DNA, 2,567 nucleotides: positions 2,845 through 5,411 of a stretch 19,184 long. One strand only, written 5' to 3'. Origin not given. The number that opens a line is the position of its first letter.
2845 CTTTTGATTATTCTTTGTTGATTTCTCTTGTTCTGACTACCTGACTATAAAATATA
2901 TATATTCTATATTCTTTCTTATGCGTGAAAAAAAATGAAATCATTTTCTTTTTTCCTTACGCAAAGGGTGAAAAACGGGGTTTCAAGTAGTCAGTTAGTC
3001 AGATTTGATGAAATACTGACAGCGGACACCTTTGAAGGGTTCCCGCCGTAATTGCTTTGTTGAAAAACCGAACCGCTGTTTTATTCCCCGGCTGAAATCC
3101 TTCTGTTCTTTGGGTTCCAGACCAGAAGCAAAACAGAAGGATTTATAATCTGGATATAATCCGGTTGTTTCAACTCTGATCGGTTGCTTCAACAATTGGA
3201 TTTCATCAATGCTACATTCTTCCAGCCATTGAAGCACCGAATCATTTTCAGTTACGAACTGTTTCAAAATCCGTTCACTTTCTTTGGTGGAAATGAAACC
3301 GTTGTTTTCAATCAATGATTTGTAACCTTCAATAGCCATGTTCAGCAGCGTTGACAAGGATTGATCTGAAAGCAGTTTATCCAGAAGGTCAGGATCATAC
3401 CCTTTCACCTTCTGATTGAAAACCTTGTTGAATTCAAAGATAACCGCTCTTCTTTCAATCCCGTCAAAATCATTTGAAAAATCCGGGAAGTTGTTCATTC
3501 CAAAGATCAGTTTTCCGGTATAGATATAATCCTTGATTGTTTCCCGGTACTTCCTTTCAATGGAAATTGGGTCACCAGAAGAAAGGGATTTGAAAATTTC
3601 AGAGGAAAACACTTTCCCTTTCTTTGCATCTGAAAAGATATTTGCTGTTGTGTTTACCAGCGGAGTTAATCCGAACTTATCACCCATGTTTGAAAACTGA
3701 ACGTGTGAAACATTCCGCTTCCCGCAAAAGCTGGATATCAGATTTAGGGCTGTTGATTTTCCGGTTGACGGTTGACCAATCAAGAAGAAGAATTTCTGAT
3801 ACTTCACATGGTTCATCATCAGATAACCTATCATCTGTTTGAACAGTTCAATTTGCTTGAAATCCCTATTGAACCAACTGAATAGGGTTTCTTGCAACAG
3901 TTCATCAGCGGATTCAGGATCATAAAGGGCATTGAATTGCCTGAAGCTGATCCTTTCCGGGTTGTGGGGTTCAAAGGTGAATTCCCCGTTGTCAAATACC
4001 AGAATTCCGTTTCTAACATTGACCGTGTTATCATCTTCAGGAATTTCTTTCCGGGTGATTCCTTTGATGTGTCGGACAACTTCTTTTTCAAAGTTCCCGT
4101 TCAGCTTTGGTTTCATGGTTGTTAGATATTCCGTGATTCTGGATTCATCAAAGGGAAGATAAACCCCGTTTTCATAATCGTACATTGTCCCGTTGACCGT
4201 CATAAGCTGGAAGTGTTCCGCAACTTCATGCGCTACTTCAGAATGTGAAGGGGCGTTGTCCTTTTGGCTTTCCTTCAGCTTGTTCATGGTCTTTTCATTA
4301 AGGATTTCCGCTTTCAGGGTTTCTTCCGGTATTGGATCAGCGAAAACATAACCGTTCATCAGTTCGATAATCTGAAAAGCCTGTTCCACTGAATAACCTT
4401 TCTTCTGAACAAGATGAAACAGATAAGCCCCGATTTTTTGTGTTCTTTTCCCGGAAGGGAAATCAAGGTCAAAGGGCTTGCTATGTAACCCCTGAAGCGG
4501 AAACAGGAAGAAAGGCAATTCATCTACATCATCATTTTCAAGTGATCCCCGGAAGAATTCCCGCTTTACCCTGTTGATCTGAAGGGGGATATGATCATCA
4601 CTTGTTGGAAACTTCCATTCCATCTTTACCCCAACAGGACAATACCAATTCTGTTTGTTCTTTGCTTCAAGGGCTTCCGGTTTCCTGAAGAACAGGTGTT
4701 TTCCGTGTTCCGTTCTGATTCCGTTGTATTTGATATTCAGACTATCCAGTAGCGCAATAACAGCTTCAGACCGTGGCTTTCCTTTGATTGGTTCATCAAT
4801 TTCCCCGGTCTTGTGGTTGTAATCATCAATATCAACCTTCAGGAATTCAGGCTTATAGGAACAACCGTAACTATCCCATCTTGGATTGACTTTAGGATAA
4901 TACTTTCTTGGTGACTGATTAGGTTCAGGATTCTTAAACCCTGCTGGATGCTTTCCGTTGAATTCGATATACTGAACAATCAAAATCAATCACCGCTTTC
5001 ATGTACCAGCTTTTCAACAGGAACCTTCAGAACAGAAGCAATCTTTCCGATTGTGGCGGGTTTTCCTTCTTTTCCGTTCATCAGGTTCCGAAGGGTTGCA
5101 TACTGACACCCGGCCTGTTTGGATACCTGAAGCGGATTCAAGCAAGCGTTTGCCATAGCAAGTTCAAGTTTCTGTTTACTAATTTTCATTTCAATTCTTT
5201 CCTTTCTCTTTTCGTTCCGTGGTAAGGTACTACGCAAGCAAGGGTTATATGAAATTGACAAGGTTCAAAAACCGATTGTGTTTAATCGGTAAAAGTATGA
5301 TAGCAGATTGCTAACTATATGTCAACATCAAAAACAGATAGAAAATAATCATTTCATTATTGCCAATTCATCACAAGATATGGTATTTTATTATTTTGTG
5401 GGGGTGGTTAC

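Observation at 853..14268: Sensor kinase gene split in frame by a 12.2-kb element bounded by a 12-bp direct repeat; possible excision-dependent genetic switch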

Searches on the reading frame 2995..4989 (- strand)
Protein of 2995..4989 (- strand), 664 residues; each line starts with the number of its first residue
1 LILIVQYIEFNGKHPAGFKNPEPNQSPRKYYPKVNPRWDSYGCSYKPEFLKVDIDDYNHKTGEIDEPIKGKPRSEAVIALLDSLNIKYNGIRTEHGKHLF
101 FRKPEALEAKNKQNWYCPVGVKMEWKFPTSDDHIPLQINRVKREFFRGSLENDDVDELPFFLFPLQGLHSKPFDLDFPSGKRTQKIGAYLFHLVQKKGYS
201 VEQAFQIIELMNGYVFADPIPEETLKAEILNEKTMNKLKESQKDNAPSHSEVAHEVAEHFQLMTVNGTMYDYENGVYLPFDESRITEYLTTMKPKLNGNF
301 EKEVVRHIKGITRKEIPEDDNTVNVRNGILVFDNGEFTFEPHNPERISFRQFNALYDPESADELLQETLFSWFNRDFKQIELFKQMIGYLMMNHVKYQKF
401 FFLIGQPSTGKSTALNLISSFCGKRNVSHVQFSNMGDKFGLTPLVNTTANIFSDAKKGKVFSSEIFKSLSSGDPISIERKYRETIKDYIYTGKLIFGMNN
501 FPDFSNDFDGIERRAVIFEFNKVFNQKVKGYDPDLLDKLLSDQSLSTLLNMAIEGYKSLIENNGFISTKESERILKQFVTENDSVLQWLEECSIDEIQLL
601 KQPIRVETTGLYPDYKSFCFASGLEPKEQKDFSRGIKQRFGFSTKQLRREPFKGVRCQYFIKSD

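Call 7: search_protein_families(library=pfam, proteins=[window:2995-4989:-], max_evalue=0.01)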
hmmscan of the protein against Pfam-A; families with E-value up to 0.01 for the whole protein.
window:2995-4989:- (664 aa): 5 families
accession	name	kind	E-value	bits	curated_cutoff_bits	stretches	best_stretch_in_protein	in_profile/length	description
PF19263.5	DUF5906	-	2.7e-15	57.5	27.6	1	403-514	1-114/114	Family of unknown function (DUF5906)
PF00519.23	PPV_E1_C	-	3.3e-06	26.9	26.5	1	392-529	113-246/289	Papillomavirus helicase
PF08706.16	D5_N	-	0.00027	21.7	22.4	1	255-367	52-138/145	D5 N terminal like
PF03288.22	Pox_D5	-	0.00069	20.4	21.4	1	581-646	2-65/86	Poxvirus D5 protein-like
PF11707.13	Npa1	-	0.0026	17.6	22.7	0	206-330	175-279/331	Ribosome 60S biogenesis N-terminal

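Call 10: search_protein_families(library=phrogs, proteins=[window:2995-4989:-], max_evalue=0.001)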
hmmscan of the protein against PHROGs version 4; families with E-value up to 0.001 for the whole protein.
window:2995-4989:- (664 aa): 12 families
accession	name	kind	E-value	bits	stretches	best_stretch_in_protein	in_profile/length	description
phrog_864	-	DNA, RNA and nucleotide metabolism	4.7e-92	311.1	1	5-645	10-608/1064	DNA primase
phrog_1156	-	DNA, RNA and nucleotide metabolism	1.8e-50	173.4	1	311-648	472-812/855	DNA primase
phrog_1829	-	DNA, RNA and nucleotide metabolism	1.2e-47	163.5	1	249-657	330-755/772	DNA primase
phrog_6088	-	DNA, RNA and nucleotide metabolism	1.6e-47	163.4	1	252-652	377-758/772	DNA primase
phrog_7601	-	unknown function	4.7e-35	122.4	1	380-639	2-253/289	-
phrog_2478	-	DNA, RNA and nucleotide metabolism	1.6e-25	90.4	1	314-649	500-831/854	DNA polymerase/primase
phrog_1883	-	DNA, RNA and nucleotide metabolism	8.2e-21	75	1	305-649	399-738/756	DNA helicase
phrog_16213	-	DNA, RNA and nucleotide metabolism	8.8e-17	61.6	1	252-591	239-582/732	DNA primase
phrog_16950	-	DNA, RNA and nucleotide metabolism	2e-12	46.9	1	311-659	470-830/843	DNA primase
phrog_12939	-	DNA, RNA and nucleotide metabolism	7.4e-09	36.8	1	365-495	180-311/368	DNA primase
phrog_2249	-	DNA, RNA and nucleotide metabolism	1.6e-08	34.7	1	195-641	341-761/802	DNA primase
phrog_4210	-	DNA, RNA and nucleotide metabolism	6.2e-05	22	1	386-518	163-298/1304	DNA polymerase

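Call 25: find_related_loci(query=window:2995-4989:-, collection=viral_contigs, flank=10000)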
Query window:2995-4989:- (664 aa) in viral_contigs; peptide patterns used: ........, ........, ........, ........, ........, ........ (x = any residue, [..] = any of these).
1 stretches matched a pattern; 1 encode a relative of the query (tblastn E <= 1e-3); 1 distinct loci.
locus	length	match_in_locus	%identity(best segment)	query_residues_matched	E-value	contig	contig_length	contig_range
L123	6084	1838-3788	55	6-662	2e-152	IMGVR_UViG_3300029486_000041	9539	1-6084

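Call 40: find_homologous_proteins(query=window:2995-4989:-, max_evalue=1e-40)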
Query window:2995-4989:- (664 aa): 176 proteins with E <= 1e-40 among 6700 candidates; the best 120 are listed.
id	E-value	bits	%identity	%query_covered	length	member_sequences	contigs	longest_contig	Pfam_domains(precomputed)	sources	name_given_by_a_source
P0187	0.0e+0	1534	100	100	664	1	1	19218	PF19263.6,PF00519.24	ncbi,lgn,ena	-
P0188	0.0e+0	1197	80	99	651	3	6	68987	PF19263.6,PF00519.24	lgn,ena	-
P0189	0.0e+0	1191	77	100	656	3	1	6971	PF19263.6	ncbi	-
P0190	0.0e+0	1045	69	99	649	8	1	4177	PF19263.6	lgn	-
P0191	0.0e+0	1040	67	99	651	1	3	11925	PF19263.6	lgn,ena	-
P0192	0.0e+0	1035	68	100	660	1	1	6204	PF19263.6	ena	-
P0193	0.0e+0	1029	67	99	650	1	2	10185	PF19263.6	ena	-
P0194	1.2e-296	1004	67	97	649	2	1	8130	PF19263.6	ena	-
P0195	2.8e-291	986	66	99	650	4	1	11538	PF19263.6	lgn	-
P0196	5.7e-257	873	59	99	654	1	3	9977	PF19263.6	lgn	-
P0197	2.6e-256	870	58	99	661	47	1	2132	PF19263.6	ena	-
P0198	8.8e-256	869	60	97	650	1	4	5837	PF19263.6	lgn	-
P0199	3.2e-254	864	58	99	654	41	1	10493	PF19263.6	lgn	-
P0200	8.8e-253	859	58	99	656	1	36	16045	PF19263.6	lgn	-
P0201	6.9e-252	856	58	99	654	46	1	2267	PF19263.6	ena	-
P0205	2.7e-248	844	56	99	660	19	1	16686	PF19263.6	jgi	jgi:P4 family phage/plasmid primase-like protien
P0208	8.6e-248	842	57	99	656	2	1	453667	PF19263.6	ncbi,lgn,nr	ncbi:MAG: phage/plasmid primase, P4 family [Oscillospiraceae bacterium]|nr:phage/plasmid primase, P4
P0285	1.1e-226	773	53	99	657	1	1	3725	PF19263.6,PF08706.17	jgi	jgi:P4 family phage/plasmid primase-like protien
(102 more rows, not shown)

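Call 41: find_encoding_contigs(protein=P0188, flank=10000, max_places=6)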
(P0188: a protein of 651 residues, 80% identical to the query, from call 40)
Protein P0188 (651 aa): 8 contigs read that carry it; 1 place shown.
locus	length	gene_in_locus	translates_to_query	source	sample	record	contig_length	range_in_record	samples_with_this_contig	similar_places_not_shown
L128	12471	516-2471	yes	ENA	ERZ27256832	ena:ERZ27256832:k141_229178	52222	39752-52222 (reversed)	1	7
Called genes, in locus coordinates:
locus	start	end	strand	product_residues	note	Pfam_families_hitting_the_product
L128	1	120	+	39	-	?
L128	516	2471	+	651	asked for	PF00519:PPV_E1_C (weak), PF19263:DUF5906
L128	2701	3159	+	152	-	-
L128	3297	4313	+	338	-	PF00589:Phage_integrase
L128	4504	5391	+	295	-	PF01145:Band_7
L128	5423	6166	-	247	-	PF02390:Methyltransf_4, PF08242:Methyltransf_12 (weak)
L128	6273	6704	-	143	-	PF01220:DHquinase_II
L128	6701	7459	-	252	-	PF08501:Shikimate_dh_N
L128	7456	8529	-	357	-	PF01264:Chorismate_synt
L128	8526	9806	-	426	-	PF00275:EPSP_synthase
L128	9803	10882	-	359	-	PF00465:Fe-ADH, PF13685:Fe-ADH_2, PF01761:DHQ_synthase, PF24621:DHQS_C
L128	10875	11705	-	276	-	PF03446:NAD_binding_2, PF03807:F420_oxidored, PF02153:PDH_N, PF20463:PDH_C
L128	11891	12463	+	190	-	PF02545:Maf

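Call 42: find_encoding_contigs(protein=P0191, flank=10000, max_places=4)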
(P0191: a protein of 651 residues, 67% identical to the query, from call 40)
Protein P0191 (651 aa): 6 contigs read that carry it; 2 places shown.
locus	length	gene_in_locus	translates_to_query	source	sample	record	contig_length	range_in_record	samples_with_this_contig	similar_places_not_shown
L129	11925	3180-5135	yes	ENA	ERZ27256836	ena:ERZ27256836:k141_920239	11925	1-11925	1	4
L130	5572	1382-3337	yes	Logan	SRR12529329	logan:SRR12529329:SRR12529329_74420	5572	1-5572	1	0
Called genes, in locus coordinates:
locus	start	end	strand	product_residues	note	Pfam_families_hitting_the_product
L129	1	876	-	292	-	?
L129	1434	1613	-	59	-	-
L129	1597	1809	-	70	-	-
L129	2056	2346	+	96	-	-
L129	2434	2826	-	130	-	PF13560:HTH_31, PF01381:HTH_3, PF12844:HTH_19, PF13443:HTH_26 (weak)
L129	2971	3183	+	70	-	PF13443:HTH_26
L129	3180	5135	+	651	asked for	PF19263:DUF5906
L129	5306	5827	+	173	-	-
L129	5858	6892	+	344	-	PF00589:Phage_integrase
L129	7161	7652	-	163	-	PF03592:Terminase_2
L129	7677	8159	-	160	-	-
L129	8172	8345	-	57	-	-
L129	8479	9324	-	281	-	-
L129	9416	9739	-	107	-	-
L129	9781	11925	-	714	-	?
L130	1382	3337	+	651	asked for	PF19263:DUF5906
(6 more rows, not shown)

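Call 51: search_protein_families(library=padloc, proteins=[window:2995-4989:-], max_evalue=0.01)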
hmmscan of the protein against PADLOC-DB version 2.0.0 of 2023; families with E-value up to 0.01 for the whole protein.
window:2995-4989:- (664 aa): 0 families

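Call 52: search_protein_families(library=ncbifam, proteins=[window:2995-4989:-], max_evalue=0.001)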
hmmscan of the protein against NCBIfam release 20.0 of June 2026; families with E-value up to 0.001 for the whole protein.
window:2995-4989:- (664 aa): 3 families
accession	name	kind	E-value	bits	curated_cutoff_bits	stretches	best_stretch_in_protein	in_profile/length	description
TIGR01613.1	primase_Cterm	subfamily_domain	8e-48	162.8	108.7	1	322-632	2-304/304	phage/plasmid primase, P4 family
NF011296.0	PRK14709.1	subfamily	1.4e-16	60.2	613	1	373-658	180-460/469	hypothetical protein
NF005477.0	PRK07078.1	subfamily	1.5e-12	46.5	1014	1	375-643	468-729/759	hypothetical protein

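Call 58: find_encoding_contigs(protein=P0195, flank=10000, max_places=3)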
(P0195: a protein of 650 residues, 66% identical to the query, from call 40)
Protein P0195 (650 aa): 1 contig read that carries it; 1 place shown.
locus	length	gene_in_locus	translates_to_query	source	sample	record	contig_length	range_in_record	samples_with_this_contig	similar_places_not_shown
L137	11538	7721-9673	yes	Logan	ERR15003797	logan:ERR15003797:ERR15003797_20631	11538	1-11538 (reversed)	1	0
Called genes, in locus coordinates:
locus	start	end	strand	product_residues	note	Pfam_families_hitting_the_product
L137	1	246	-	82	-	?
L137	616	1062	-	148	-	PF07374:DUF1492 (weak)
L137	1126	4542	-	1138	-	PF10145:PhageMin_Tail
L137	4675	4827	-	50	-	-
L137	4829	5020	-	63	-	-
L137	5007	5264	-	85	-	-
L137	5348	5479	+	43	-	-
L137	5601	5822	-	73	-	-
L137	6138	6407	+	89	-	-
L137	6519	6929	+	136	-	-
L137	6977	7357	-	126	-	PF12844:HTH_19, PF13560:HTH_31 (weak), PF01381:HTH_3, PF13443:HTH_26 (weak)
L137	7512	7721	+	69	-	-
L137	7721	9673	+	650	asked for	PF19263:DUF5906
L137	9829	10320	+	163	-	-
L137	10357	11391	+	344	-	PF22022:Phage_int_M (faint), PF00589:Phage_integrase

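Call 89: search_dna_similar(query=window:2995-4989:-, collection=phages, mode=protein, max_rows=12)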
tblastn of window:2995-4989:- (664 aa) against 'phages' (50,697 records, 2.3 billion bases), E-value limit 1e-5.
Records with a match: 739; places in all: 740; records where one place covers at least 80% of the query: 13.
Best place of each record, by identity: <60% 739.
By first word of the organism name: Streptococcus 317; Enterococcus 125; Vibrio 93; Streptomyces 26; Microbacterium 25; Bacteriophage 22; Klebsiella 9; Salmonella 8; Listeria 7; Lactococcus 7; and 40 more.
By host as written in the record: Streptococcus thermophilus 93; - 83; Vibrio lentus 44; Enterococcus faecalis 41; Microbacterium foliorum NRRL B-24224 16; Enterococcus faecium 13; Streptomyces griseus ATCC 10137 10; Microbacterium foliorum NRRL B-24224 SEA 8; and 273 more.
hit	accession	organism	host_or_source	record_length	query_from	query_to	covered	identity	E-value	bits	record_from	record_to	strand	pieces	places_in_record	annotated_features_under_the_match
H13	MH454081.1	Paenibacillus phage LincolnB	Paenibacillus larvae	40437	41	656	93%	27.1%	3e-50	195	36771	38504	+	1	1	DNA primase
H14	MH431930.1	Paenibacillus phage Wanderer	Paenibacillus larvae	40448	41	656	93%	27.1%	3e-50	195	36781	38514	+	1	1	DNA primase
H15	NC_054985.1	Paenibacillus phage Wanderer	Paenibacillus larvae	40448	41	656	93%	27.1%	3e-50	195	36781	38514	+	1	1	DNA primase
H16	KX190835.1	Bacillus phage vB_BtS_BMBtp15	Bacillus thuringiensis BGSC 4AE1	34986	7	644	96%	25.6%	1e-44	178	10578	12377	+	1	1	primase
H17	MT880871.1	Staphylococcus phage PI-Sepi-HH2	Staphylococcus epidermidis HD21-2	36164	48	661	92%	25.5%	1e-39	162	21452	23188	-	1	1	hypothetical protein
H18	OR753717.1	Mycoplasmopsis phage vB_Mfe_PMF329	Mycoplasmopsis felis MF329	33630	64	648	88%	25.3%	4e-34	145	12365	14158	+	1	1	DNA primase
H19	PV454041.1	Staphylococcus phage HHU-22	Staphylococcus sp.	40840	75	649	87%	24.1%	1e-25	119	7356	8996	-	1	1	DNA primase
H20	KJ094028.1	Listeria phage LP-083-1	Listeria monocytogenes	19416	68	648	88%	22.0%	3e-16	89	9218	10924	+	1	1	primase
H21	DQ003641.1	Listeria phage P35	Listeria monocytogenes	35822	75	648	86%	22.1%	2e-16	89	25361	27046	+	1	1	gp34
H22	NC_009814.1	Listeria phage P35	Listeria monocytogenes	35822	75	648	86%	22.1%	2e-16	89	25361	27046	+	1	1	DNA primase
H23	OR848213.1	Listeria phage LM 4-14-1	Listeria monocytogenes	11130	75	648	86%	21.7%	1e-16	91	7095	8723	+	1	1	record has no annotation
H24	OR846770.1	Listeria phage LM 4-11-1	Listeria monocytogenes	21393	75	648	86%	21.7%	1e-16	91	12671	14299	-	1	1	record has no annotation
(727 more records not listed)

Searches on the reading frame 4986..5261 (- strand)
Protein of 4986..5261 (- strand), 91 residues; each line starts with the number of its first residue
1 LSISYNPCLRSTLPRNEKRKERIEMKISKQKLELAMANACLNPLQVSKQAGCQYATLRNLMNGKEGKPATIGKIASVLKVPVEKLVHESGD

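Call 7: search_protein_families(library=pfam, proteins=[window:4986-5261:-], max_evalue=0.01)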
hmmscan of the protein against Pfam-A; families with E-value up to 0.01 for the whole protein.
window:4986-5261:- (91 aa): 0 families

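Call 10: search_protein_families(library=phrogs, proteins=[window:4986-5261:-], max_evalue=0.001)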
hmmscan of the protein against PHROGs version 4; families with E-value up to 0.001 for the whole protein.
window:4986-5261:- (91 aa): 5 families
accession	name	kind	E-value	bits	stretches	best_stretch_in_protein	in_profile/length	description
phrog_4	-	transcription regulation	9.4e-06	25.8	1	20-90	130-196/400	transcriptional repressor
phrog_8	-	transcription regulation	3e-05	24.6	1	34-90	165-220/346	transcriptional regulator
phrog_2439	-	transcription regulation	0.00025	21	1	24-88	4-69/367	transcriptional regulator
phrog_7241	-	transcription regulation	0.00031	21.8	1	45-86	79-121/122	transcriptional regulator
phrog_4583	-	transcription regulation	0.00044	21.2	1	31-88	14-72/81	transcriptional repressor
